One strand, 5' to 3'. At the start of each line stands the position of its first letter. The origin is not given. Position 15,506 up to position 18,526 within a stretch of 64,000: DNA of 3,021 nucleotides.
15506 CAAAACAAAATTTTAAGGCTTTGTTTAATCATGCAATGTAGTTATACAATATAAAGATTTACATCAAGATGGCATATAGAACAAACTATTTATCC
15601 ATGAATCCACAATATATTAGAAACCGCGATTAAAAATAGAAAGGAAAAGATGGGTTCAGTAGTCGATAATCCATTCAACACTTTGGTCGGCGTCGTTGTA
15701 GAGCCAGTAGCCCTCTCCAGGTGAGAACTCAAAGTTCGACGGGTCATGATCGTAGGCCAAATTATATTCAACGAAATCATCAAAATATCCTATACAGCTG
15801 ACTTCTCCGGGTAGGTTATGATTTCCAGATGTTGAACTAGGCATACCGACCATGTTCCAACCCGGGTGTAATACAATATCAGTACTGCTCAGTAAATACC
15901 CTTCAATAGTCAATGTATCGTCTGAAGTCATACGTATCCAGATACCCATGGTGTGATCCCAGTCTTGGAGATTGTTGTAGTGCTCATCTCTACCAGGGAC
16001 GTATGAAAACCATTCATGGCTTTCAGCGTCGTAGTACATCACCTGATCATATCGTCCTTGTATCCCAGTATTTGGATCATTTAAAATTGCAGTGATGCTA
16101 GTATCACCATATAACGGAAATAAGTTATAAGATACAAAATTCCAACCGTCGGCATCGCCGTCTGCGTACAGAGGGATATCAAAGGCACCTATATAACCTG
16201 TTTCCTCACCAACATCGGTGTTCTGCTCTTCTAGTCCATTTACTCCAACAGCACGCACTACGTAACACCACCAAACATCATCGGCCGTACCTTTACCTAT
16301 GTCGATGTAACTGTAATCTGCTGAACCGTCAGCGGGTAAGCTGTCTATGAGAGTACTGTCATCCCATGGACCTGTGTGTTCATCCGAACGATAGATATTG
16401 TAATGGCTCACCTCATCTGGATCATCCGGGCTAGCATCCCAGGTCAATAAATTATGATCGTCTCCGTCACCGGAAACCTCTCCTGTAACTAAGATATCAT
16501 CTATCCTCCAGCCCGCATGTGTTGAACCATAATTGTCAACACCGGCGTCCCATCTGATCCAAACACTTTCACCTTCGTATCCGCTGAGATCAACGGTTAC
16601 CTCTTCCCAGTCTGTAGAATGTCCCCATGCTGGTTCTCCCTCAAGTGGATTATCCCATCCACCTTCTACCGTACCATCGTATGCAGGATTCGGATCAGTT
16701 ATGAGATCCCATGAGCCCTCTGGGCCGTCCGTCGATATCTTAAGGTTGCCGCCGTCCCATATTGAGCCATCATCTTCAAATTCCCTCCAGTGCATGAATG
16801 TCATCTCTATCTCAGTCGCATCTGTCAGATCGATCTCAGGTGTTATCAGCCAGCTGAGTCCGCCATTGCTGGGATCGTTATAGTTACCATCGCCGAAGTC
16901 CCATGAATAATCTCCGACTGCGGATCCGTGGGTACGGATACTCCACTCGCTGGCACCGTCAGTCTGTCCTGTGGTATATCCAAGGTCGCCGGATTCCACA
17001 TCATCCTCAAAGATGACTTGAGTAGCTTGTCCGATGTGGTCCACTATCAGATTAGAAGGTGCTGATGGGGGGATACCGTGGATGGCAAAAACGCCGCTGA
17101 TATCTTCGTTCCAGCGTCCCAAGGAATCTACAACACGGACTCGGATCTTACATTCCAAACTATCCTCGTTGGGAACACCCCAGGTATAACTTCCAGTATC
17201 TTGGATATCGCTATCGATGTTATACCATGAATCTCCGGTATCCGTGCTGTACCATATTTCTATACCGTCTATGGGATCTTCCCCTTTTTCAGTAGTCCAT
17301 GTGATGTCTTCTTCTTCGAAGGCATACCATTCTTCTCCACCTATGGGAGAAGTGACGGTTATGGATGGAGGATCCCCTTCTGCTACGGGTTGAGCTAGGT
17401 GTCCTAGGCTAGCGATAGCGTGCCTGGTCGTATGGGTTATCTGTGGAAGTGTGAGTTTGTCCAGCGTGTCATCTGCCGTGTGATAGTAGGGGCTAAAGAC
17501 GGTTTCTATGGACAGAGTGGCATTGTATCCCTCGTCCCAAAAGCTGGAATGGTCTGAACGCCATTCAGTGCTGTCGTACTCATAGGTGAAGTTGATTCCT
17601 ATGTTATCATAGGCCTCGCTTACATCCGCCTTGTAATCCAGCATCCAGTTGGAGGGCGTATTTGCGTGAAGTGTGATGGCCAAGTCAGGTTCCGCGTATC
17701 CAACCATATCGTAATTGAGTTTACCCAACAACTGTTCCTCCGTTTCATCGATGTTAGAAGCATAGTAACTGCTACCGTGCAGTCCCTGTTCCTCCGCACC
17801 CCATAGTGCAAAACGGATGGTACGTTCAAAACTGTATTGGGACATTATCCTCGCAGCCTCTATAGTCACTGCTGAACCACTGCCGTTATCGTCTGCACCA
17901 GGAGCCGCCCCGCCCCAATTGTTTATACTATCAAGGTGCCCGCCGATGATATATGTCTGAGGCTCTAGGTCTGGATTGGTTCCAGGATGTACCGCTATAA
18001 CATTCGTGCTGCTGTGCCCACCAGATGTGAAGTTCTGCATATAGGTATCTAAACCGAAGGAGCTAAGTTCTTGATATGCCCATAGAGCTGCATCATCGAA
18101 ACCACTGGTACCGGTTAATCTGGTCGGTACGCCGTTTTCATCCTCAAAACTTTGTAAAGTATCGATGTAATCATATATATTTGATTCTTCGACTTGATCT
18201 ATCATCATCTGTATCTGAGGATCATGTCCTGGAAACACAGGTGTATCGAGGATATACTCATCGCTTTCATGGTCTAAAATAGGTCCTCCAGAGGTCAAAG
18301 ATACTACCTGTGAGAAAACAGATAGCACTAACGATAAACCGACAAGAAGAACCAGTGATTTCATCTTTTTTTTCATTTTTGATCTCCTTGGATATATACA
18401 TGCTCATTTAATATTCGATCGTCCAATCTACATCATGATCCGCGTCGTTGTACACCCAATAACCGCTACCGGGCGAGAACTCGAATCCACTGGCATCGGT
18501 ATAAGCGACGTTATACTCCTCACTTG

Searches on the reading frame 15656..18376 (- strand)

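Call 46: search_protein_families(library=pfam, proteins=[window:15656-18376:-], max_evalue=0.00001)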
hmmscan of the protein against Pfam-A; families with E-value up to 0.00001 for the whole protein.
window:15656-18376:- (906 aa): 1 family
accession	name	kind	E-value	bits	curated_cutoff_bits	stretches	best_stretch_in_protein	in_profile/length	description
PF04389.22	Peptidase_M28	-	8.6e-37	127.2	21.3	1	125-321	1-190/193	Peptidase family M28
